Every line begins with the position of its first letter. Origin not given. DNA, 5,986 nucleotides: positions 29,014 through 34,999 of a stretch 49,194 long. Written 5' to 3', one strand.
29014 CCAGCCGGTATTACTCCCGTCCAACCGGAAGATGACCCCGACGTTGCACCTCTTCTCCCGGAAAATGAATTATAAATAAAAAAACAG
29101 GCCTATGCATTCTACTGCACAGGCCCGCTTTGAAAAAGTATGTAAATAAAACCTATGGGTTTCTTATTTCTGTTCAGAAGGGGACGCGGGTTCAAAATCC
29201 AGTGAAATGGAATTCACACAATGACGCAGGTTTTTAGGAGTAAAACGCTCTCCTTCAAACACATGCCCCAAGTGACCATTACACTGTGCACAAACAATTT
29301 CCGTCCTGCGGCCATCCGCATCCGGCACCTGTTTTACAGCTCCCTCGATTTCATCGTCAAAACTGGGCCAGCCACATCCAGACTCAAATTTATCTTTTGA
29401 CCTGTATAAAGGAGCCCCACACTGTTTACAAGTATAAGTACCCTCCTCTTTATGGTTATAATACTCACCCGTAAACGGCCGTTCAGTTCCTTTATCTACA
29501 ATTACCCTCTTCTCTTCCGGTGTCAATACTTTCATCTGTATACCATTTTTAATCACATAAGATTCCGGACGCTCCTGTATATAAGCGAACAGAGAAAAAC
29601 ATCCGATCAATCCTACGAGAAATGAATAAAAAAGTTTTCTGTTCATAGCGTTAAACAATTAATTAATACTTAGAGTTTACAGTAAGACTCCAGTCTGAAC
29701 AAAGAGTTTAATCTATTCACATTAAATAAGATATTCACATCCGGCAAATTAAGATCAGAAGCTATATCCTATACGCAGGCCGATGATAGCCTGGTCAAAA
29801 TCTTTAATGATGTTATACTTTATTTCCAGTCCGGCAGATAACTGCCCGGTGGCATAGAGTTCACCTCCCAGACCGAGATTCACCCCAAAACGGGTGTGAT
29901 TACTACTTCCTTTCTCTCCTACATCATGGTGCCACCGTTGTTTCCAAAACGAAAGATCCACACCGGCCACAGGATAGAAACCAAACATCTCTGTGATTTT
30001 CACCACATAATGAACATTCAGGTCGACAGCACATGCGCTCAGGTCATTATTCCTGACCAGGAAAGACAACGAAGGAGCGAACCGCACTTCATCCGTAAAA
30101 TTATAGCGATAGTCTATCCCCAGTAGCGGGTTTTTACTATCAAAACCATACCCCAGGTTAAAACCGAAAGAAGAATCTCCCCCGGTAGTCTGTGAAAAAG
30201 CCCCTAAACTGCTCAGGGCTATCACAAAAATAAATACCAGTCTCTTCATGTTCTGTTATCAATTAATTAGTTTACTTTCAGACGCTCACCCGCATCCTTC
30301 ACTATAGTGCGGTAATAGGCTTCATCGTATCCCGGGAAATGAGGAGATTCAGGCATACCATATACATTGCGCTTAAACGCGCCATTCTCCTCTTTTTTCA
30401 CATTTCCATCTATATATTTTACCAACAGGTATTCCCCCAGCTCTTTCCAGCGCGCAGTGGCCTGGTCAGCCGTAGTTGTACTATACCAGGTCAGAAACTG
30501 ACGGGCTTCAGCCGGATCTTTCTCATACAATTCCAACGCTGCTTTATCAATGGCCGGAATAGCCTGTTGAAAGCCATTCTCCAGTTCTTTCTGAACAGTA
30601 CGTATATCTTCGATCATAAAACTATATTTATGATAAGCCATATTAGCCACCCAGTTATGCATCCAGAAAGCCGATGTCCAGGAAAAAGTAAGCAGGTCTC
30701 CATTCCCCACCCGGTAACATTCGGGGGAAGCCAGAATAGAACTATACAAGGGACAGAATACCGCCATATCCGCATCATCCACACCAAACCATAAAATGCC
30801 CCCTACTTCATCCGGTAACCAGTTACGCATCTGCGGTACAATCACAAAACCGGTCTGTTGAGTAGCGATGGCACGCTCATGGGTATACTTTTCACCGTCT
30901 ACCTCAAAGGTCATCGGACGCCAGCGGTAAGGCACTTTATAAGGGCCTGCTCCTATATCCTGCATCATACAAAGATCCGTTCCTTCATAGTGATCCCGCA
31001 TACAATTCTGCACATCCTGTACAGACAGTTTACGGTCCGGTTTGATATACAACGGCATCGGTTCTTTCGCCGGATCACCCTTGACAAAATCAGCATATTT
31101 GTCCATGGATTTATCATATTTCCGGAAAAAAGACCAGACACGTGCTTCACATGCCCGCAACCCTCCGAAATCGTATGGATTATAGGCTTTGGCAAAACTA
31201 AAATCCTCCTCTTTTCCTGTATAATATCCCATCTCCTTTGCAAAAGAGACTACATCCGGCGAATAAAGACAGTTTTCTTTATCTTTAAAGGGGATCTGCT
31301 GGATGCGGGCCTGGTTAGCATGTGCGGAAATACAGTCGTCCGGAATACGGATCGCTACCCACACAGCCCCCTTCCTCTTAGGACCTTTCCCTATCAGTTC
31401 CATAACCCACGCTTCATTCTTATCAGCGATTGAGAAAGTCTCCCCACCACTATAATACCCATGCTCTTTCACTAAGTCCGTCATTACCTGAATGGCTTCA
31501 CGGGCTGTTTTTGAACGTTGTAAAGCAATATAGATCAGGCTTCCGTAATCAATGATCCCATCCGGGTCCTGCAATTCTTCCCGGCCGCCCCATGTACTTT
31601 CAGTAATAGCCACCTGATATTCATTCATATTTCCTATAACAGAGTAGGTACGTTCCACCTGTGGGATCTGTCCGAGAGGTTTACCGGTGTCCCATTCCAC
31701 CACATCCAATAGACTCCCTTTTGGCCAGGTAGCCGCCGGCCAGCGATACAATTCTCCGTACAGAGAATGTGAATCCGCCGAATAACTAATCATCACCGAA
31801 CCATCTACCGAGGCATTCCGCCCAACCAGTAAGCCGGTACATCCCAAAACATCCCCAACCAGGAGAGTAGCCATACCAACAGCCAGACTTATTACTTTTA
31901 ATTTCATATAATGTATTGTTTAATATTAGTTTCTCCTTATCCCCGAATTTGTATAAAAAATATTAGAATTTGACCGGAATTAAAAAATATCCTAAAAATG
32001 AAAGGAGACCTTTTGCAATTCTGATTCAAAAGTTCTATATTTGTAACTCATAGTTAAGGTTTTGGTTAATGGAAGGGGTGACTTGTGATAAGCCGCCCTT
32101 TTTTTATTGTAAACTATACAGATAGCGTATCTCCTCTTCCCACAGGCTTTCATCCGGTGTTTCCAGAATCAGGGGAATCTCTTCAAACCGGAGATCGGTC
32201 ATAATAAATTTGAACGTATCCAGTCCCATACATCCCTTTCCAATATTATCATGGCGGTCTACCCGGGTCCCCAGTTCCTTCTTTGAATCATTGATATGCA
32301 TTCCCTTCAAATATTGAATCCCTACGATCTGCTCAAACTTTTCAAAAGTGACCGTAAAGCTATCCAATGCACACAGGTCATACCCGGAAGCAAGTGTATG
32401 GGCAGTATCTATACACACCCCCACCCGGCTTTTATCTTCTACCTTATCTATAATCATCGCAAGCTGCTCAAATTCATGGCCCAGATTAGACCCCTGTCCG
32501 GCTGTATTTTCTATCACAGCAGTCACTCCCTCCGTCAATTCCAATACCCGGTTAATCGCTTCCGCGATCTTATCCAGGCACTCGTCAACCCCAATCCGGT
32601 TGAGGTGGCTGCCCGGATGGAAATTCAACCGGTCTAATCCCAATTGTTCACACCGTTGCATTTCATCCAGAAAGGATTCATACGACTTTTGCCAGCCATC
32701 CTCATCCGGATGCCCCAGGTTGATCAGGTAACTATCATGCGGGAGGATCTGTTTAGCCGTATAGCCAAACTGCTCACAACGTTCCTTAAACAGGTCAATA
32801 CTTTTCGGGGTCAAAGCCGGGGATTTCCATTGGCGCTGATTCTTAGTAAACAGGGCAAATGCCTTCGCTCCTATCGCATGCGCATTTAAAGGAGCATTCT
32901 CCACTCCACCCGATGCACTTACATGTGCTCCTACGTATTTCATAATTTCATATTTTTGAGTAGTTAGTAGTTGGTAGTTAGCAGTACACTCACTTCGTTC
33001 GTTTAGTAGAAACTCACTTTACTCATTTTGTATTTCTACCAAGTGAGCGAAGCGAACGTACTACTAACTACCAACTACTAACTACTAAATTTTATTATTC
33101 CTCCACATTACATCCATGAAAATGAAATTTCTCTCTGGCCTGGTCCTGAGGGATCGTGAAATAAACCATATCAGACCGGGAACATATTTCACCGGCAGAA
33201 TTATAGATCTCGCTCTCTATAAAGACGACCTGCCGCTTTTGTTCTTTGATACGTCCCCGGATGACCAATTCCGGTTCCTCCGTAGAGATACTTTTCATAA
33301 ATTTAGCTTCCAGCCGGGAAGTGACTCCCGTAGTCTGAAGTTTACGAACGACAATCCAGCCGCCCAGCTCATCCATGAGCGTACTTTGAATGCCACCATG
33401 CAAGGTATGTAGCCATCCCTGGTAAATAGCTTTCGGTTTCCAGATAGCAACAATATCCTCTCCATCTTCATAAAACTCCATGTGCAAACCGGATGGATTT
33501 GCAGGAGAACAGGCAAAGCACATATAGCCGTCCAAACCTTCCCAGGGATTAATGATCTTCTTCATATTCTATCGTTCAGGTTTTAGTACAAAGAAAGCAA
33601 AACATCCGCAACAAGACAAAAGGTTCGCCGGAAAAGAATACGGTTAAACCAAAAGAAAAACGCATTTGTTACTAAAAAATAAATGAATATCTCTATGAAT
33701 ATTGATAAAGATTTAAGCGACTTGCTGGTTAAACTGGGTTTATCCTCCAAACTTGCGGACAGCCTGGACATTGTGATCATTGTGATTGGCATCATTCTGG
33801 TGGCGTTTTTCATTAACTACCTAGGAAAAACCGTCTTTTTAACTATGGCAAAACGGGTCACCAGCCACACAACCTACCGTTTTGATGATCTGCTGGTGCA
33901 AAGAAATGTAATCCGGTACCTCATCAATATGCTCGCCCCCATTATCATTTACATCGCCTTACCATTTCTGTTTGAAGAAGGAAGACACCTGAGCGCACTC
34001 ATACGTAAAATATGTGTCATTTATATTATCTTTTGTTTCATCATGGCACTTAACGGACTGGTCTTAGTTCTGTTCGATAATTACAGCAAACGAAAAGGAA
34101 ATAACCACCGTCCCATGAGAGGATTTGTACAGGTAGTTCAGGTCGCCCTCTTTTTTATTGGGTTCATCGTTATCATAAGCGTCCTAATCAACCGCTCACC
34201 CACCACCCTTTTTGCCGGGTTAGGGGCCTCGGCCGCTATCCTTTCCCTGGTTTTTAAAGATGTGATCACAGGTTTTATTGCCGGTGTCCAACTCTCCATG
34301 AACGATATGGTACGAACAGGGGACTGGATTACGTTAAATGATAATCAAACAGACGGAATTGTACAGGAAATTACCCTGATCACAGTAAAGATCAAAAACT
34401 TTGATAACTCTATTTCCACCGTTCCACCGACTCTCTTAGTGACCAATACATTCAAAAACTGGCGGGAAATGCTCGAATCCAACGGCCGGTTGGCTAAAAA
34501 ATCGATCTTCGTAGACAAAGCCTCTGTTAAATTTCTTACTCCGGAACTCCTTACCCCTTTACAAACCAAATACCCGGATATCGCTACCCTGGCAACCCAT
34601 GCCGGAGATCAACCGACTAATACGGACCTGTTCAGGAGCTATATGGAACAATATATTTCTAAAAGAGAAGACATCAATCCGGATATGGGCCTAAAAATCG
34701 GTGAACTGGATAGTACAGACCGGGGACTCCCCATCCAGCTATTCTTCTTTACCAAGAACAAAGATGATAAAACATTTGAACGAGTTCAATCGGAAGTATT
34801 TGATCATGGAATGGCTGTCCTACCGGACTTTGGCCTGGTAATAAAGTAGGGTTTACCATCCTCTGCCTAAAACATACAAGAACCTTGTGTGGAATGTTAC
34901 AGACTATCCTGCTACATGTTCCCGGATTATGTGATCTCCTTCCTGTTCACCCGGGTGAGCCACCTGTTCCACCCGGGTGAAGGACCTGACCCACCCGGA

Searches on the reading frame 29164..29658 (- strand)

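Call 42: search_protein_families(library=pfam, proteins=[window:29164-29658:-], max_evalue=0.00001)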
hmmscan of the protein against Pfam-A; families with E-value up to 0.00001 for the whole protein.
window:29164-29658:- (164 aa): 1 family
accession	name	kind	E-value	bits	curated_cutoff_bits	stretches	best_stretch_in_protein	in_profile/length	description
PF01641.26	SelR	-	1.2e-46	157.8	24.9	1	45-157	1-116/116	SelR domain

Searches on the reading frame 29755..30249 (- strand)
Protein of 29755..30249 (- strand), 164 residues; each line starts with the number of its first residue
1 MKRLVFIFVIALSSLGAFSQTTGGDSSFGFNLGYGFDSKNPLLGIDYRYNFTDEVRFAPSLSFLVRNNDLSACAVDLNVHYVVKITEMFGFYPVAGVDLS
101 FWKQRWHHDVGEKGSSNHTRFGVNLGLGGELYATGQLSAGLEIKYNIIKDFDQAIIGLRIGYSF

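Call 42: search_protein_families(library=pfam, proteins=[window:29755-30249:-], max_evalue=0.00001)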
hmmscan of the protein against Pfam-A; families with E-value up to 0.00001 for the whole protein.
window:29755-30249:- (164 aa): 1 family
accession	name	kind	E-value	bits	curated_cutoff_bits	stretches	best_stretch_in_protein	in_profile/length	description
PF13505.12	OMP_b-brl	-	7.7e-13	49.4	28.7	1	19-164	35-175/175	Outer membrane protein beta-barrel domain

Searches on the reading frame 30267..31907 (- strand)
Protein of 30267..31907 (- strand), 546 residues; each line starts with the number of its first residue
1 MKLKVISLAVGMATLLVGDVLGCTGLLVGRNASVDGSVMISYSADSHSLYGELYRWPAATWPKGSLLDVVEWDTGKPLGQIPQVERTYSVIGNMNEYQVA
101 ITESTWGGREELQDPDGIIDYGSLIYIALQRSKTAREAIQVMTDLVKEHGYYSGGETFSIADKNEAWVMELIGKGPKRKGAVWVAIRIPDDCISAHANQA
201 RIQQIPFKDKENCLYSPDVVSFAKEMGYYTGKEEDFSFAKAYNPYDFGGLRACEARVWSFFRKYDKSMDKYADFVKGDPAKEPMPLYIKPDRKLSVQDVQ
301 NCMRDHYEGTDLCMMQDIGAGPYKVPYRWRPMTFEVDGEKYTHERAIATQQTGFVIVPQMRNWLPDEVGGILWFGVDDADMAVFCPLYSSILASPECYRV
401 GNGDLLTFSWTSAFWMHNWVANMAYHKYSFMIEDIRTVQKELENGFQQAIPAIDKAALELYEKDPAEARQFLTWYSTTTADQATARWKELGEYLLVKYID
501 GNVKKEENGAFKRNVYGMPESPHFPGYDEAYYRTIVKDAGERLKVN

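Call 42: search_protein_families(library=pfam, proteins=[window:30267-31907:-], max_evalue=0.00001)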
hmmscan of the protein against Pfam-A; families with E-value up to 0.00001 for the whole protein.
window:30267-31907:- (546 aa): 1 family
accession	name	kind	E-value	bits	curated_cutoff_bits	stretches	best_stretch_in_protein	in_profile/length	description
PF03577.20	Peptidase_C69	-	1.7e-96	324.1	23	2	56-440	58-401/402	Peptidase family C69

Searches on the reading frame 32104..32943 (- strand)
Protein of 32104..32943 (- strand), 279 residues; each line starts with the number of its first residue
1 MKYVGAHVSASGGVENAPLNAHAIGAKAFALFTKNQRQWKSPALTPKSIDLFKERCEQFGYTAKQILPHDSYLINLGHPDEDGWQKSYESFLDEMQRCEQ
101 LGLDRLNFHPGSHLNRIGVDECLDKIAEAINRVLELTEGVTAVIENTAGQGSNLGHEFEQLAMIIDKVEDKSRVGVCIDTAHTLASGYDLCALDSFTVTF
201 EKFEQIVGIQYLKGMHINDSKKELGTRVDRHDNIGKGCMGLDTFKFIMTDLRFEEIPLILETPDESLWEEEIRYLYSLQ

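Call 7: search_protein_families(library=ncbifam, proteins=[window:32104-32943:-])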
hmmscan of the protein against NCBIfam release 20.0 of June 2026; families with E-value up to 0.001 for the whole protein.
window:32104-32943:- (279 aa): 5 families
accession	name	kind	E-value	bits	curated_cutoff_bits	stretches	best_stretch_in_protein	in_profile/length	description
NF002199.0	PRK01060.1-4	equivalog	7.9e-140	464.8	315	1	1-278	1-278/282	deoxyribonuclease IV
TIGR00587.1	nfo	subfamily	8.7e-104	346.7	129.65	1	3-276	2-277/279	deoxyribonuclease IV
NF002197.0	PRK01060.1-2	equivalog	4.8e-93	311.4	376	1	3-277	11-286/289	deoxyribonuclease IV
NF002196.0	PRK01060.1-1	equivalog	4.5e-57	193.6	333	1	3-263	3-261/297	deoxyribonuclease IV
NF002198.0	PRK01060.1-3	equivalog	2.3e-25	89.6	244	1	4-275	5-248/253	deoxyribonuclease IV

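Call 53: find_homologous_proteins(query=window:32104-32943:-, max_evalue=1e-80)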
Query window:32104-32943:- (279 aa): 7998 proteins with E <= 1e-80 among 8000 candidates; the best 120 are listed.
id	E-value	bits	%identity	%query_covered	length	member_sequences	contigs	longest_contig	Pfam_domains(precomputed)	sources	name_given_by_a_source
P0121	1.5e-187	639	100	100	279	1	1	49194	PF01261.31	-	-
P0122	1.6e-156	538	84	100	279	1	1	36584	PF01261.31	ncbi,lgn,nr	ncbi:MAG: deoxyribonuclease IV [Tannerellaceae bacterium]|nr:deoxyribonuclease IV [Tannerellaceae ba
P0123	1.6e-156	538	83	100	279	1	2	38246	PF01261.31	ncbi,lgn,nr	ncbi:MAG: deoxyribonuclease IV [Tannerellaceae bacterium]|nr:deoxyribonuclease IV [Tannerellaceae ba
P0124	7.4e-155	532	82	100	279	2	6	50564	PF01261.31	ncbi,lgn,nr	ncbi:MAG: deoxyribonuclease IV [Tannerellaceae bacterium]|nr:deoxyribonuclease IV [Tannerellaceae ba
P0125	2.0e-154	531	80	100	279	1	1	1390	PF01261.31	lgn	-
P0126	4.0e-145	500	77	100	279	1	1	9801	PF01261.31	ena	-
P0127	4.0e-145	500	77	100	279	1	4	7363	PF01261.31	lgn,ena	-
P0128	5.5e-145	500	77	100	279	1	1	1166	PF01261.31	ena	-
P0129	5.5e-145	500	77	100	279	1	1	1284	PF01261.31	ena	-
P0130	7.6e-145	499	77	100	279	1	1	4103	PF01261.31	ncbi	-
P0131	1.1e-144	499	77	100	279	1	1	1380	PF01261.31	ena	-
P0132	1.5e-144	498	77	100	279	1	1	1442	PF01261.31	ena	-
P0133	6.1e-144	496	77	100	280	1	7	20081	PF01261.31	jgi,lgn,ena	jgi:deoxyribonuclease-4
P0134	8.4e-144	496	77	100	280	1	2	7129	PF01261.31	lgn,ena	-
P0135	1.2e-143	495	77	100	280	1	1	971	PF01261.31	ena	-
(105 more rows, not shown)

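Call 54: find_encoding_contigs(protein=P0122, flank=10000, max_places=2)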
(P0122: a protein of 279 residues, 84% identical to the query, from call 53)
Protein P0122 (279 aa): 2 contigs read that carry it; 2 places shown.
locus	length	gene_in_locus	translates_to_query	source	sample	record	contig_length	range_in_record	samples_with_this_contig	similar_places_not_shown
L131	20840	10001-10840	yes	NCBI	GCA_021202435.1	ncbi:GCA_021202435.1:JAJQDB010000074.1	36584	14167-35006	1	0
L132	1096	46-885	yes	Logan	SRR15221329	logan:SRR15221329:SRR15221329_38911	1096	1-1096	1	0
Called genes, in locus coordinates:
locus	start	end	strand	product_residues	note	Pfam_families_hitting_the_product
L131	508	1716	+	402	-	PF00349:Hexokinase_1, PF03727:Hexokinase_2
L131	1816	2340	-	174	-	PF00583:Acetyltransf_1, PF13673:Acetyltransf_10 (faint), PF13508:Acetyltransf_7 (weak)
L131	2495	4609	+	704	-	PF28531:DUF8427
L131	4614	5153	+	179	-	PF09918:DUF2148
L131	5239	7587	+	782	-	PF00912:Transgly, PF28500:PBP_middle, PF00905:Transpeptidase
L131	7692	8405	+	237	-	-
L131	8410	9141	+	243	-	-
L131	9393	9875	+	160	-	PF03061:4HBT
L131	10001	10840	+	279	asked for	PF01261:AP_endonuc_2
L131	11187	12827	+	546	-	PF03577:Peptidase_C69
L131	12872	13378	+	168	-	PF13505:OMP_b-brl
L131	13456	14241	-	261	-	PF06889:DUF1266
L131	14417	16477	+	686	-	PF13380:CoA_binding_2, PF13607:Succ_CoA_lig, PF13549:ATP-grasp_5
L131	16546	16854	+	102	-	-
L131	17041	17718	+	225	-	PF13441:Gly-zipper_YMGG, PF13488:Gly-zipper_Omp, PF00691:OmpA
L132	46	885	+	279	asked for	PF01261:AP_endonuc_2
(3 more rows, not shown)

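Call 55: find_encoding_contigs(protein=P0123, flank=10000, max_places=2)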
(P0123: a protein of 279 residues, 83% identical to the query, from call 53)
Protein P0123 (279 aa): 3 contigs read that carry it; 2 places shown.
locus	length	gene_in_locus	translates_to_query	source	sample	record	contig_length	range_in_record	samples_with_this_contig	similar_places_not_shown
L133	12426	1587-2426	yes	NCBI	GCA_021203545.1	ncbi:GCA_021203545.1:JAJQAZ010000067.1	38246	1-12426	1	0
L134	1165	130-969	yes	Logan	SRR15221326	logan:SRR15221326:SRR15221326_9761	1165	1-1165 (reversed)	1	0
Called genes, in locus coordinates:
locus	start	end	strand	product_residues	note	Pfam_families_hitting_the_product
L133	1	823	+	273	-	?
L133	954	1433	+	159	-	PF03061:4HBT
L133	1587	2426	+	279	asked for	PF01261:AP_endonuc_2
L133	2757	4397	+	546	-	PF03577:Peptidase_C69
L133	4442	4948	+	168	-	PF13505:OMP_b-brl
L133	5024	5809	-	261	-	PF06889:DUF1266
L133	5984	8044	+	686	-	PF13380:CoA_binding_2, PF13607:Succ_CoA_lig, PF13549:ATP-grasp_5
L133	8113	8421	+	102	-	-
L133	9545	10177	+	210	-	PF13590:DUF4136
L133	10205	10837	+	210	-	PF13505:OMP_b-brl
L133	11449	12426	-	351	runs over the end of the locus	-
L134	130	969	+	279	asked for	PF01261:AP_endonuc_2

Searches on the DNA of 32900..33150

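Call 49: search_rna_families(source=window, start=32900, end=33150, threshold=evalue, max_evalue=5)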
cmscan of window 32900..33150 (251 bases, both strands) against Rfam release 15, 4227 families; matches with E-value up to 5: 5.
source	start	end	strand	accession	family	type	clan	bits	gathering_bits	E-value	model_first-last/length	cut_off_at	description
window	32977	33068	+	RF03313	mir-1468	Gene; miRNA;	-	42.8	95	1.5e-07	1-86/86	no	mir-1468 microRNA precursor family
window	32958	33087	+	RF01043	MIR1023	Gene; miRNA;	-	37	90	1.3e-06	1-165/165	no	MIR1023 microRNA precursor family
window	32959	33088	+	RF04130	MIR7996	Gene; miRNA;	-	32.1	119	0.00036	1-190/190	no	MIR7996 microRNA precursor family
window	32976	33076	-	RF04039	mir-2242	Gene; miRNA;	-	25.6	70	0.00066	1-95/95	no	mir-2242 microRNA precursor family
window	32977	33068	+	RF00969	mir-556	Gene; miRNA;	-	23.7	84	0.025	1-88/88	no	mir-556 microRNA precursor family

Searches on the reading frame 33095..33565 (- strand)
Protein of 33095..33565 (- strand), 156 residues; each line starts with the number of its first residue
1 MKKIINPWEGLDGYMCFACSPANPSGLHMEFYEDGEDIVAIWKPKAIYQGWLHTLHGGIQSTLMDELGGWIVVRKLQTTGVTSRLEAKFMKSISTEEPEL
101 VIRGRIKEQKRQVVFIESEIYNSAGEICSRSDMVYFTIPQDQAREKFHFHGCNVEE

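Call 7: search_protein_families(library=ncbifam, proteins=[window:33095-33565:-])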
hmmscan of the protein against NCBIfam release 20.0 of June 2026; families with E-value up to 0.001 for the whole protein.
window:33095-33565:- (156 aa): 1 family
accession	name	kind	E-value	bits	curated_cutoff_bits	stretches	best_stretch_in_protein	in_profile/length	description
TIGR00369.1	unchar_dom_1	domain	6e-07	29.6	36.6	1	30-133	11-113/117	hotdog fold thioesterase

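Call 37: find_encoding_contigs(protein=window:33095-33565:-, flank=5000, max_places=6)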
Protein window:33095-33565:- (156 aa): no gene with exactly this product is on record in the collection.

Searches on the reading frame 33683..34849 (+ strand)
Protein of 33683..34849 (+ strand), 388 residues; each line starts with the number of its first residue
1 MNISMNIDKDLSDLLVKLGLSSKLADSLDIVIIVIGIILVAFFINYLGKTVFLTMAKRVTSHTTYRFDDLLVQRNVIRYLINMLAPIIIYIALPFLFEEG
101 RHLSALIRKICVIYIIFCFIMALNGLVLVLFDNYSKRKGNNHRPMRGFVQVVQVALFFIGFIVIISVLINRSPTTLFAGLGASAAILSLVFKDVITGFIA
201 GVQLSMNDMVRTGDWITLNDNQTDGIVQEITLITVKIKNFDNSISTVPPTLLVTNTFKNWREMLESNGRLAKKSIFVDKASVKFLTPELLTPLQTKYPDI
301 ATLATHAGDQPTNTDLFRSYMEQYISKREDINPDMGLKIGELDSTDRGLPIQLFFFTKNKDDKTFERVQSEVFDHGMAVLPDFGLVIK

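Call 42: search_protein_families(library=pfam, proteins=[window:33683-34849:+], max_evalue=0.00001)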
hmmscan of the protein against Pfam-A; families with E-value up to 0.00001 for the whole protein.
window:33683-34849:+ (388 aa): 1 family
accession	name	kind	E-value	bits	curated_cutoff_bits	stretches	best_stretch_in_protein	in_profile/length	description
PF00924.24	MS_channel_2nd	-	6e-16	58.8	20.2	1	193-261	1-67/68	Mechanosensitive ion channel, beta-domain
